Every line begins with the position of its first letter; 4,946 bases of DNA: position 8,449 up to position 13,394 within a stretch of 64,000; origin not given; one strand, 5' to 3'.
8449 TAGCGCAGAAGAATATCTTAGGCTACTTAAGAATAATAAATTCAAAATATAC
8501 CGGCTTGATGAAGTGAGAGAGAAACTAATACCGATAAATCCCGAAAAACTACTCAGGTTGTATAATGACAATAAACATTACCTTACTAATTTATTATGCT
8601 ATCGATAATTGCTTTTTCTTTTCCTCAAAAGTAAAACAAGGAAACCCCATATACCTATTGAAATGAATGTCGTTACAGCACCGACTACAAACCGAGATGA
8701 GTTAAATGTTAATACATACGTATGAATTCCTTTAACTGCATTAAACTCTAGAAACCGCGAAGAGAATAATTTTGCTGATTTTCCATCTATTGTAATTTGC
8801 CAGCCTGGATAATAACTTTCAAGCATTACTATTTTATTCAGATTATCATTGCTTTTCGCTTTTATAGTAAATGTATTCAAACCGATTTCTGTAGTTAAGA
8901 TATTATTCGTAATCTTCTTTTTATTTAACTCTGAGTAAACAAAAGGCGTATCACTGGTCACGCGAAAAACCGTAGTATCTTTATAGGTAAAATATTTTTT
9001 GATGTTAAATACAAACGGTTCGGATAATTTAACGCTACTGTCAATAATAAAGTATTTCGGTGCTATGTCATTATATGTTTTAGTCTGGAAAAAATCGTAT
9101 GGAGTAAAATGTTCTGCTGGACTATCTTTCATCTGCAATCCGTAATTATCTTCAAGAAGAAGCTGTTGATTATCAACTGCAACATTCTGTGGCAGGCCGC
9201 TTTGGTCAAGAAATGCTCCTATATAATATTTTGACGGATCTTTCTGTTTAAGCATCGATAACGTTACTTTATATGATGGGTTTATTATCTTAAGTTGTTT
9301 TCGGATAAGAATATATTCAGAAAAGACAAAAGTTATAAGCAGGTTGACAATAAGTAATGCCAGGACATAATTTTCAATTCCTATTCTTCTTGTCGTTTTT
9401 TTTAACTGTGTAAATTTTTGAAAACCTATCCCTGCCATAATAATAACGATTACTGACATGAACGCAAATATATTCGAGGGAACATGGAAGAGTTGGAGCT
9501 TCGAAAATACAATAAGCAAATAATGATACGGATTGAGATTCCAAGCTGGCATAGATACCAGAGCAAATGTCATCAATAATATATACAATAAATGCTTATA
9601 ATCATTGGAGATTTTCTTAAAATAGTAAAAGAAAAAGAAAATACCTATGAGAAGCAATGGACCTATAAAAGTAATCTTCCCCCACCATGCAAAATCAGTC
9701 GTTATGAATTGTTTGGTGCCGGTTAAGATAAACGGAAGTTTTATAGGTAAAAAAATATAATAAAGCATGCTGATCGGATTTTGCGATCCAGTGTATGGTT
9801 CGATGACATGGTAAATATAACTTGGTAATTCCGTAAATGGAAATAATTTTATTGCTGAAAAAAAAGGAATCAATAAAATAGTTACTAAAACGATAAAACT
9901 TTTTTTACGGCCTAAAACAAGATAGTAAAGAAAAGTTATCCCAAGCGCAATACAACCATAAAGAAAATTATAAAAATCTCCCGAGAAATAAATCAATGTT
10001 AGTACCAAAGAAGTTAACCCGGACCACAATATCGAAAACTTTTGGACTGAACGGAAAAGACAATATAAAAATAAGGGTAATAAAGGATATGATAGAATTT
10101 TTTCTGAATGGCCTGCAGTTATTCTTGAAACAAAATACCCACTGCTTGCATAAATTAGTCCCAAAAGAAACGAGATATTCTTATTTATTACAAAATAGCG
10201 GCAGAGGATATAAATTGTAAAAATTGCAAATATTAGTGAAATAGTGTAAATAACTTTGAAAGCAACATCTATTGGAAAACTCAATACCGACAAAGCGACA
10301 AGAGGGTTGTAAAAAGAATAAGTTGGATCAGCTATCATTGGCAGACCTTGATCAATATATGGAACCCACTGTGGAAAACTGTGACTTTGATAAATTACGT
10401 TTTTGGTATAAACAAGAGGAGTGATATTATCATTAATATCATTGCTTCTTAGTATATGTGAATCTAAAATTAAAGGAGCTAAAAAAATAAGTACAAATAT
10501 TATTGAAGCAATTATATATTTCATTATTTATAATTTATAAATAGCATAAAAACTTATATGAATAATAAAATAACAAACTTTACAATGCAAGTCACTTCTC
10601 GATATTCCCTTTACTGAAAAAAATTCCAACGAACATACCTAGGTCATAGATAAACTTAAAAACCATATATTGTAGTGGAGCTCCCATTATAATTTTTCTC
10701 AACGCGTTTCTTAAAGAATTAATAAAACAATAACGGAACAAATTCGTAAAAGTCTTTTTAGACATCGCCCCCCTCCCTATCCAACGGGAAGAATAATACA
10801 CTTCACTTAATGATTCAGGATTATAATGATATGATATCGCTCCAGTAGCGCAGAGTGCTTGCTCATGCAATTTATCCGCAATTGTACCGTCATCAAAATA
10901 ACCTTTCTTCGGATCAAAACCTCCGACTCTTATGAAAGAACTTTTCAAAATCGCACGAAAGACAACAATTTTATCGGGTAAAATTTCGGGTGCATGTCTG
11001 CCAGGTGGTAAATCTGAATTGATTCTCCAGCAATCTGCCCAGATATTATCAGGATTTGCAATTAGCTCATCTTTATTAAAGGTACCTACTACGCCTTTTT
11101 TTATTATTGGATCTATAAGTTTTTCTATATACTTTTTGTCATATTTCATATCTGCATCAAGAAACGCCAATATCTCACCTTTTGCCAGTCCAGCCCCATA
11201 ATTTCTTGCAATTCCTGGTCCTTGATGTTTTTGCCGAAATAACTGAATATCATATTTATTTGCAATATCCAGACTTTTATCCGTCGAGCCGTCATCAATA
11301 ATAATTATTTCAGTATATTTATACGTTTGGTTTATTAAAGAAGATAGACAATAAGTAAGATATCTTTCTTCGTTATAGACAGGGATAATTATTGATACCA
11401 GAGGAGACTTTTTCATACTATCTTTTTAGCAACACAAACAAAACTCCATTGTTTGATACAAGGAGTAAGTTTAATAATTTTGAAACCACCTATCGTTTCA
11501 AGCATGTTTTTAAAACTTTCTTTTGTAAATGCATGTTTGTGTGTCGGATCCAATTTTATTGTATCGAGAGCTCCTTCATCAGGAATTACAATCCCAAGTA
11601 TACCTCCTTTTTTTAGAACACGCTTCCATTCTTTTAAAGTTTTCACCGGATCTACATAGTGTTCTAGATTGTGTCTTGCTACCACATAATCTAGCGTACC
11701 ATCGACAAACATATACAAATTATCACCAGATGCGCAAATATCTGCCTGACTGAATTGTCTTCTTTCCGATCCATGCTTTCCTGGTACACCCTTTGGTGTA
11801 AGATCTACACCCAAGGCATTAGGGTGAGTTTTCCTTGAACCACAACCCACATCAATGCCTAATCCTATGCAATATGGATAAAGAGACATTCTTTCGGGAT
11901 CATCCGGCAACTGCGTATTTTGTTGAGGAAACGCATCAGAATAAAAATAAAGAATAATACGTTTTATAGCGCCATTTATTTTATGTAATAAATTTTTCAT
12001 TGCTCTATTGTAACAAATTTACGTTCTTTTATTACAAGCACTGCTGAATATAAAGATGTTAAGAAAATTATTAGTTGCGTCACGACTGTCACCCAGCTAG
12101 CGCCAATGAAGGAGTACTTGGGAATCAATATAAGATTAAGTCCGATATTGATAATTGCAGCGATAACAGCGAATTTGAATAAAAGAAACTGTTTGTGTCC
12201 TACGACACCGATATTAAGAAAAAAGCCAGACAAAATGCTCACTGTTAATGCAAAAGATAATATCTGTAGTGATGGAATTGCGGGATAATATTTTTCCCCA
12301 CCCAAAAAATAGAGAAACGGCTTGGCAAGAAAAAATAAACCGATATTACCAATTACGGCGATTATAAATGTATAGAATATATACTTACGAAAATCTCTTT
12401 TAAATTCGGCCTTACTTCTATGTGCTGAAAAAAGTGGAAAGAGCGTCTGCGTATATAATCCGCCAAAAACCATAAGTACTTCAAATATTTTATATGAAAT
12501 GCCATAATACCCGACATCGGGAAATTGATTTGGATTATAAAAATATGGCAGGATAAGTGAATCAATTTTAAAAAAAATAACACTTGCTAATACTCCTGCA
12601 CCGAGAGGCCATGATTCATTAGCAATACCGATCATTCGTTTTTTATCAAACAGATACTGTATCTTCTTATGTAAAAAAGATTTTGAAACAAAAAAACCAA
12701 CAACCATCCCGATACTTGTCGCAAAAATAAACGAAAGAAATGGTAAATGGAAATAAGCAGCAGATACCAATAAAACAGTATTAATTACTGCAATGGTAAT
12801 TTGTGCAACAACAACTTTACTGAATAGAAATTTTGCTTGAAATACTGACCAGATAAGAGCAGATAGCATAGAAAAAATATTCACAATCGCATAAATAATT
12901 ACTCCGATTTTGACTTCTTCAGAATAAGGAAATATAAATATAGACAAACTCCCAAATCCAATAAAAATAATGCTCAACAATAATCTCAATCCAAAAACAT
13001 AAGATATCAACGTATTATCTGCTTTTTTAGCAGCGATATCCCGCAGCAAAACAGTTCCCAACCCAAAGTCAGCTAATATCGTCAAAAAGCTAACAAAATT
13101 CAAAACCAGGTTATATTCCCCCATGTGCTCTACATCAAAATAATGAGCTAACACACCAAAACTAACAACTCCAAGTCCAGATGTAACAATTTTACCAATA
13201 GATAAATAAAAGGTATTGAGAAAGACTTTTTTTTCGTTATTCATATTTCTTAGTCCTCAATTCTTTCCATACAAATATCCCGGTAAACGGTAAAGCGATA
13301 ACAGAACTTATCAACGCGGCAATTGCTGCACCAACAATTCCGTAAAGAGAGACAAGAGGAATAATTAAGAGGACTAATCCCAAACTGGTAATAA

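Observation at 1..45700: Glycosylation island of more than 45 kb, dominated by GT-C enzymes and lipid-phosphate sugar loaders, with no recognisable initiating transferase, polymerase or chain-length regulator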

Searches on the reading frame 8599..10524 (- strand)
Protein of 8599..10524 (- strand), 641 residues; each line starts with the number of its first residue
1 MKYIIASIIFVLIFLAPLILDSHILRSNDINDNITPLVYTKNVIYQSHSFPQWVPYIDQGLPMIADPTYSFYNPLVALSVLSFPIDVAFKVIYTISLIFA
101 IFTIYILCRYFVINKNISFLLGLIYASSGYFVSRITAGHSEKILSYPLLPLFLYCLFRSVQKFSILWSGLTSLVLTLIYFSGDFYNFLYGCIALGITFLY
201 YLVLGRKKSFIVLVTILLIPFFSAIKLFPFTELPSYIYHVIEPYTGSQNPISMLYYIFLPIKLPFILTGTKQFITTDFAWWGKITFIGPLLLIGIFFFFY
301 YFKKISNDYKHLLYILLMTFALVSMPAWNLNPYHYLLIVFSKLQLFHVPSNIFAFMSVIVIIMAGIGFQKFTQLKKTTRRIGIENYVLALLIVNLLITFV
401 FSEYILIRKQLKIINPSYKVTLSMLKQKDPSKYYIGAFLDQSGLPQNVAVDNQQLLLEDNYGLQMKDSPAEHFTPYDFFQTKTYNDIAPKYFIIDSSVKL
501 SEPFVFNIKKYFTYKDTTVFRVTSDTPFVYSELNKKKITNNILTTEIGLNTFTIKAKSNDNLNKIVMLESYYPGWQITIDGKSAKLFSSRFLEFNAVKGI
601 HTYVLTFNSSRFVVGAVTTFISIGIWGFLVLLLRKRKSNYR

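Call 5: search_protein_families(library=pfam, proteins=[window:8599-10524:-], max_evalue=0.01)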
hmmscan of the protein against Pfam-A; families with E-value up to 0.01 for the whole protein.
window:8599-10524:- (641 aa): 0 families

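Call 14: search_protein_families(library=ncbifam, proteins=[window:8599-10524:-], max_evalue=0.01)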
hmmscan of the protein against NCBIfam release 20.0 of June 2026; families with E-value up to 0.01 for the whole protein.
window:8599-10524:- (641 aa): 0 families

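Call 17: find_homologous_proteins(query=window:8599-10524:-)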
Query window:8599-10524:- (641 aa): 12 proteins with E <= 0.001 among 8000 candidates.
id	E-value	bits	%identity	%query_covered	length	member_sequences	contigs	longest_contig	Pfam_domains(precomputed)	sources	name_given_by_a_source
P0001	0.0e+0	1403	100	100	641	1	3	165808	-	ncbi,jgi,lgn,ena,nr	ncbi:MAG TPA: hypothetical protein VND99_04710 [Candidatus Acidoferrales bacterium]|nr:hypothetical 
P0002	4.0e-135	470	41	96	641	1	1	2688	-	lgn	-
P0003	3.9e-113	398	37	99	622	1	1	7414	-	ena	-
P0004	2.5e-110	388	37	98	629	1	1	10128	-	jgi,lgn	-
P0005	2.9e-110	388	36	100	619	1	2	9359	-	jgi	jgi:hypothetical protein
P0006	1.6e-108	382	36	96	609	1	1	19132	-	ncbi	-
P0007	2.4e-108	382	36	99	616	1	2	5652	-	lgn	-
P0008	7.9e-108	380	35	98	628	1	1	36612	-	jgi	jgi:hypothetical protein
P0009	9.8e-91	324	34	96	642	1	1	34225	-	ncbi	-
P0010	5.4e-87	311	31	96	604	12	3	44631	-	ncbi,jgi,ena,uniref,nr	ncbi:hypothetical protein A2395_00205 [Candidatus Amesbacteria bacterium RIFOXYB1_FULL_47_9]|uniref:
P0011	7.1e-80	288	39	57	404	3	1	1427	-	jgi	-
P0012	5.2e-29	120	28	76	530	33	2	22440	-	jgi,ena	-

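Call 29: predict_structure(alignment_id=A1)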
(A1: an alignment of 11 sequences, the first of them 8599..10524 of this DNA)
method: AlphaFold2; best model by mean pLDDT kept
length: 641 residues; sequences in the alignment: 11
mean_pLDDT: 86.3   pTM: 0.88
mean pLDDT of the five models: 86.3, 83.9, 83.7, 81.1, 80.3
residues with pLDDT >= 90: 347; 70-90: 222; 50-70: 56; < 50: 16
segments of 3 or more residues with pLDDT < 50: 474-484
pLDDT, mean of each block of 10 residues (from residue 1): 95 93 81 84 90 76 81 93 93 96 97 97 96 89 94 97 93 96 91 96 92 96 92 72 78 91 91 71 89 96 89 95 89 87 65 91 97 81 93 97 91 85 91 75 70 74 58 45 61 79 65 91 87 84 90 90 83 91 89 92 94 94 95 76 46
secondary structure, 60 per line:
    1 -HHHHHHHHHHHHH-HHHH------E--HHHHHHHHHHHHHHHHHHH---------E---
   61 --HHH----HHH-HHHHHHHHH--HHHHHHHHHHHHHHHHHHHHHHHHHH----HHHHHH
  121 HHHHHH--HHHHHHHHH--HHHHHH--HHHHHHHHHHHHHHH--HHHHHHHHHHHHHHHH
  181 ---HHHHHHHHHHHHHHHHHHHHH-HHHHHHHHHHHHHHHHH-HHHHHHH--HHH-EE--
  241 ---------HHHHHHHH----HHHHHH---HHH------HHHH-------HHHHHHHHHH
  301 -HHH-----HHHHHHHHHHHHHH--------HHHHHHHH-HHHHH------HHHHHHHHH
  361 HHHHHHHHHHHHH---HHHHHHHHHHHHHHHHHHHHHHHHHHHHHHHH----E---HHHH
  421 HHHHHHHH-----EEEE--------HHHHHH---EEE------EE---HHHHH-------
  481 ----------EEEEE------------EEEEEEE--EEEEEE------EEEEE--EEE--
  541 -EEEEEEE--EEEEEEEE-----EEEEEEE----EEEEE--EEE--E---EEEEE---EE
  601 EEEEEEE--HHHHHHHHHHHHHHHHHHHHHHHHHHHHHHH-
elements in order: H2-14 H16-19 H29-47 H74-82 H85-110 H115-126 H129-137 H140-145 H148-162 H165-180 H184-204 H206-222 H224-230 H250-257 H262-267 H280-283 H291-300 H310-323 H332-339 H341-345 H352-373 H377-408 H417-428 E434-437 H446-451 E455-457 H469-473 E491-495 E508-514 E517-522 E529-533 E536-538 E542-548 E551-558 E564-570 E575-579 E582-584 E591-595 E599-607 H610-640

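Call 32: find_encoding_contigs(protein=P0010, flank=10000, max_places=2)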
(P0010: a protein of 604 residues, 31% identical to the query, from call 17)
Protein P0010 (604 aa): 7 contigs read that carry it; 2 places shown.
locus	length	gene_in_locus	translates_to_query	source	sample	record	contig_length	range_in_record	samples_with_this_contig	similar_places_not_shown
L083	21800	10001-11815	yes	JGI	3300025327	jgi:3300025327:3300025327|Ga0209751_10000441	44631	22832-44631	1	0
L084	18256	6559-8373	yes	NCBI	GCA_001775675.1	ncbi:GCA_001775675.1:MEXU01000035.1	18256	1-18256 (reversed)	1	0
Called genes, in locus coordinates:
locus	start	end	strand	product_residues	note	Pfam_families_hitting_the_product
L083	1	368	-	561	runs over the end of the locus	PF05157:MshEN, PF00437:T2SSE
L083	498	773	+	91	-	-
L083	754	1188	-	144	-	-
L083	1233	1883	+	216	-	-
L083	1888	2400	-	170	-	PF01988:VIT1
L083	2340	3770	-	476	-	PF00929:RNase_T, PF01541:GIY-YIG (weak), PF27096:UvrC_M, PF27115:Cho_C (faint)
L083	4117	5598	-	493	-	PF10502:Peptidase_S26, PF00188:CAP (weak)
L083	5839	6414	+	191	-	-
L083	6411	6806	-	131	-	PF00072:Response_reg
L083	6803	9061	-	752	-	PF02743:dCache_1, PF17201:Cache_3-Cache_2 (weak), PF00672:HAMP, PF13426:PAS_9, PF00512:HisKA, PF02518:HATPase_c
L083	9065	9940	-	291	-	PF00497:SBP_bac_3, PF10613:Lig_chan-Glu_bd (weak)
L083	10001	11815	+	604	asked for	-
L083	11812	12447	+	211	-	PF00702:Hydrolase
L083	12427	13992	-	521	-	PF02366:PMT (weak), PF13231:PMT_2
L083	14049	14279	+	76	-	-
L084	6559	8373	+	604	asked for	-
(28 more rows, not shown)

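Call 33: find_encoding_contigs(protein=P0008, flank=10000, max_places=2)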
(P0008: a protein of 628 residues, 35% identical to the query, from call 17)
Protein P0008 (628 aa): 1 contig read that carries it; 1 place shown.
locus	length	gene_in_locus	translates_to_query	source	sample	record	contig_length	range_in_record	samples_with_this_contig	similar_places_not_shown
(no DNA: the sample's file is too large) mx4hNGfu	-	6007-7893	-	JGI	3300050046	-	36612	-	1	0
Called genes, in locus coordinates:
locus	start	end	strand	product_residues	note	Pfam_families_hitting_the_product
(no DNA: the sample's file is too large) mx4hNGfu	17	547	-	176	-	PF13439:Glyco_transf_4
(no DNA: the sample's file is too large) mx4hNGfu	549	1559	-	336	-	PF00535:Glycos_transf_2, PF10111:Glyco_tranf_2_2 (faint)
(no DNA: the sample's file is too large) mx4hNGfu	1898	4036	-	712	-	-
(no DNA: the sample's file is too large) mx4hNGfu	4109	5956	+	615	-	-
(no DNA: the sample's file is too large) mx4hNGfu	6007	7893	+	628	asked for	-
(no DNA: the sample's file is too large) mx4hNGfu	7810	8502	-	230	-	PF01209:Ubie_methyltran, PF13489:Methyltransf_23, PF08241:Methyltransf_11, PF08242:Methyltransf_12, PF13649:Methyltransf_25, PF13847:Methyltransf_31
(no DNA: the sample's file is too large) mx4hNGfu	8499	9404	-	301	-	-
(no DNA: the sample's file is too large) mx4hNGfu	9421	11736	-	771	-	-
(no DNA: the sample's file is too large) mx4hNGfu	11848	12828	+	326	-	PF00657:Lipase_GDSL, PF13472:Lipase_GDSL_2, PF16255:Lipase_GDSL_lke (weak)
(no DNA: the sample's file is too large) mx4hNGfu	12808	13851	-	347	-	-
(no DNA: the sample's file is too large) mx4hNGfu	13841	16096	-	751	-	-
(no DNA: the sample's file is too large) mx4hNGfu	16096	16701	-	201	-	PF25087:GMPPB_C (faint), PF00132:Hexapep, PF14602:Hexapep_2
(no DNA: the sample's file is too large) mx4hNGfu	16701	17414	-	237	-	PF13489:Methyltransf_23 (faint), PF08241:Methyltransf_11, PF13649:Methyltransf_25 (weak)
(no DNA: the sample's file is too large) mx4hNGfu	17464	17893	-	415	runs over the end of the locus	PF00534:Glycos_transf_1, PF13692:Glyco_trans_1_4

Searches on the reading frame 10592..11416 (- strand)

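Call 6: search_protein_families(library=pfam, proteins=[window:10592-11416:-], max_evalue=0.01)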
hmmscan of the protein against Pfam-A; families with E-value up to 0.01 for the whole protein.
window:10592-11416:- (274 aa): 4 families
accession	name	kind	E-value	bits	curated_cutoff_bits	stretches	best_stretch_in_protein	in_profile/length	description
PF00535.33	Glycos_transf_2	-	3.2e-34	118.7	23.3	1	8-159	1-162/168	Glycosyl transferase family 2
PF10111.15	Glyco_tranf_2_2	-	6.1e-10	39.5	27.3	1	8-102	1-104/276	Glycosyltransferase like family 2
PF13641.12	Glyco_tranf_2_3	-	3.7e-08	34.1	27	1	7-126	3-132/230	Glycosyltransferase like family 2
PF13704.12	Glyco_tranf_2_4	-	0.0042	18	27.5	1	15-120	2-85/98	Glycosyl transferase family 2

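Call 16: search_protein_families(library=ncbifam, proteins=[window:10592-11416:-], max_evalue=0.0001)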
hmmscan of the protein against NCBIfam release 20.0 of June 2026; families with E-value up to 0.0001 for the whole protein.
window:10592-11416:- (274 aa): 25 families
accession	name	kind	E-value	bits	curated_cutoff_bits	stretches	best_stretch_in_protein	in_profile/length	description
NF007482.0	PRK10073.1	equivalog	4.2e-26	91.8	423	1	1-102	2-108/334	glycosyltransferase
TIGR04283.1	glyco_like_mftF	equivalog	5.4e-21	75.2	182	1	7-114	1-108/221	TIGR04283 family arsenosugar biosynthesis glycosyltransferase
NF047683.1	TeichurnBiosyTuaG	equivalog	3.8e-20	72.6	400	1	2-121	3-128/252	teichuronic acid biosynthesis protein TuaG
NF041875.1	EPS_EpsD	equivalog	1e-19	71.2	370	1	7-99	1-99/325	exopolysaccharide biosynthesis glycosyltransferase EpsD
TIGR03965.1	mycofact_glyco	equivalog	3.7e-19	69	280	1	4-149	73-224/467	mycofactocin biosynthesis glycosyltransferase MftF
TIGR03937.1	PgaC_IcaA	equivalog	2.6e-15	56.3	422.3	1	2-112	42-158/407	poly-beta-1,6-N-acetyl-D-glucosamine synthase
NF038299.1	EPS_HpsN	equivalog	1.2e-13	50.8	425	1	5-111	1-113/317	hormogonium polysaccharide biosynthesis glycosyltransferase HpsN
NF041394.1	GtaseAglG_Halo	equivalog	9.7e-13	48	440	1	7-103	3-106/304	glucosyl-dolichyl phosphate glucuronosyltransferase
TIGR04182.1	glyco_TIGR04182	equivalog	2e-11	43.8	325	1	7-106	2-99/293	S-layer glycoprotein N-glycosyltransferase AglJ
NF050050.1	ProtGlycPglI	equivalog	2.2e-11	43.7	500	1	5-104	2-108/306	GalNAc(5)-diNAcBac-PP-undecaprenol beta-1,3-glucosyltransferase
NF053739.1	GlytfEpsEBac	equivalog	8.1e-11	41.4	450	1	5-57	1-53/265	glycosyltransferase EpsE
TIGR03111.1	glyc2_xrt_Gpos1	hypoth_equivalog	2.4e-10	39.8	363.95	1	2-102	46-154/439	TIGR03111 family XrtG-associated glycosyltransferase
NF038302.1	EPS_HpsE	equivalog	3.5e-10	39.3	300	1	8-103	4-110/307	hormogonium polysaccharide biosynthesis glycosyltransferase HpsE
NF010496.0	PRK13915.1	equivalog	1.2e-09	37.7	262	1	2-108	28-146/307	glucosyl-3-phosphoglycerate synthase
NF050819.1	PolSacchBiosHfsG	equivalog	1.5e-07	30.9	500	1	4-140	11-156/302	polysaccharide biosynthesis protein HfsG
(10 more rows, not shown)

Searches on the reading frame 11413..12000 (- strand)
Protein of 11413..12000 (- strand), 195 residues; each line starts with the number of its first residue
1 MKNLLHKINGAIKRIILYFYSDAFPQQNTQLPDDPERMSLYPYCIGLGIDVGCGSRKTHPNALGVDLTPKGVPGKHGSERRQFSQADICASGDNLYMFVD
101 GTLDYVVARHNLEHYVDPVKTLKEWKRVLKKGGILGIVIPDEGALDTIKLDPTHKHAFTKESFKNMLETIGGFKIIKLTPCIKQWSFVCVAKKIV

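Call 6: search_protein_families(library=pfam, proteins=[window:11413-12000:-], max_evalue=0.01)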
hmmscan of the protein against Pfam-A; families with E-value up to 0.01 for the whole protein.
window:11413-12000:- (195 aa): 6 families
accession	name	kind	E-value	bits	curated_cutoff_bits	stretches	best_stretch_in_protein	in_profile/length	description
PF08241.18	Methyltransf_11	-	2.6e-11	44.4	21.2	1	50-135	2-93/95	Methyltransferase domain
PF13489.12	Methyltransf_23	-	3.3e-07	30.6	27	1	49-171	27-158/164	Methyltransferase domain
PF13847.12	Methyltransf_31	-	6.6e-07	29.6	27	1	75-167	50-141/145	Methyltransferase domain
PF13649.12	Methyltransf_25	-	2.6e-05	25.3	27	1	62-133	24-97/97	Methyltransferase domain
PF08242.18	Methyltransf_12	-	9.1e-05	23.6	30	1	62-135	23-98/98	Methyltransferase domain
PF01209.24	Ubie_methyltran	-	0.00056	19.8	20.1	1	88-138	103-152/233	ubiE/COQ5 methyltransferase family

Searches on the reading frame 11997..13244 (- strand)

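Call 6: search_protein_families(library=pfam, proteins=[window:11997-13244:-], max_evalue=0.01)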
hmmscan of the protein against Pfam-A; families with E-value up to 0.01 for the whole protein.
window:11997-13244:- (415 aa): 2 families
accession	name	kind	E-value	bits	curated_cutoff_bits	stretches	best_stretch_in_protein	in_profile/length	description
PF01943.22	Polysacc_synt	-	1.3e-22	80.9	28.2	1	10-273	4-271/274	Polysaccharide biosynthesis protein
PF13440.11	Polysacc_synt_3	-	3.2e-17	63.2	23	1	32-324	2-293/293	Polysaccharide biosynthesis protein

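Call 16: search_protein_families(library=ncbifam, proteins=[window:11997-13244:-], max_evalue=0.0001)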
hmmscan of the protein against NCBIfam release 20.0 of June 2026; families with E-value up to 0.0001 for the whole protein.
window:11997-13244:- (415 aa): 1 family
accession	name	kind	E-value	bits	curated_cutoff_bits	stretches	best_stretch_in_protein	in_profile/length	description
NF007773.0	PRK10459.1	equivalog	2.2e-07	30.3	273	1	15-405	15-407/492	MOP flippase family protein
